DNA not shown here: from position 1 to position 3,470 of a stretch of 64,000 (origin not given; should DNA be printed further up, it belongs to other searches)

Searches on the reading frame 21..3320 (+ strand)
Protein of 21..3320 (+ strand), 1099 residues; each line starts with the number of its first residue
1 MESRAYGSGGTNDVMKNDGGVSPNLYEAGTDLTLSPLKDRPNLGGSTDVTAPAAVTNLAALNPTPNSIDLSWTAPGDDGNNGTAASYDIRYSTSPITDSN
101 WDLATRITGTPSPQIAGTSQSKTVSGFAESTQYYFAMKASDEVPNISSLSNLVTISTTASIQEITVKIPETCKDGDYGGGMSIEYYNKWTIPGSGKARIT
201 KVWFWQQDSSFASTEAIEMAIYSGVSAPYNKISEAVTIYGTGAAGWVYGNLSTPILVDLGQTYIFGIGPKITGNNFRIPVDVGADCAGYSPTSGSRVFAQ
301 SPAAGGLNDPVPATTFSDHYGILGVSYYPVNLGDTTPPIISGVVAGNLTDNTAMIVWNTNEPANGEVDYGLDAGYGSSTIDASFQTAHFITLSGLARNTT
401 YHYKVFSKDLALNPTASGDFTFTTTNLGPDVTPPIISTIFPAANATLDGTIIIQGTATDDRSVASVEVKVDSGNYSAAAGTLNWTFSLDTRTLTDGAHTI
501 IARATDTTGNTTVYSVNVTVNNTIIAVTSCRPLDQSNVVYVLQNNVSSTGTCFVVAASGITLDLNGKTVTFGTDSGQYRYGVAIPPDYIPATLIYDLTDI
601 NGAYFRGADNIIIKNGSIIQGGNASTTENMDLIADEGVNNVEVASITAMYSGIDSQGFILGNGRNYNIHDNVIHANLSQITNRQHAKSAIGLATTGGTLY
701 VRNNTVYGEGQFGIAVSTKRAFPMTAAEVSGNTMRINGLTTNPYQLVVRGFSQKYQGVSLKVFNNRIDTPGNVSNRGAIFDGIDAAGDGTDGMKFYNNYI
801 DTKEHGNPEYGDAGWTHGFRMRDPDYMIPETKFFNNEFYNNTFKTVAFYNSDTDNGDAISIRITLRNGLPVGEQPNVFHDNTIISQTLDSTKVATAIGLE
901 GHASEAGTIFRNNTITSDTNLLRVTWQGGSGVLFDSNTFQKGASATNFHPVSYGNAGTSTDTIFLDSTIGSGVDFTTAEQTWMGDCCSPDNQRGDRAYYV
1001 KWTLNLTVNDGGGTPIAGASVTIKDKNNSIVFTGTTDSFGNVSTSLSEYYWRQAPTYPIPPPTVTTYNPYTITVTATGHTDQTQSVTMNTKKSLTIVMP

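Call 76: find_encoding_contigs(protein=window:21-3320:+, flank=10000, max_places=1)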
Protein window:21-3320:+ (1099 aa): no gene with exactly this product is on record in the collection.
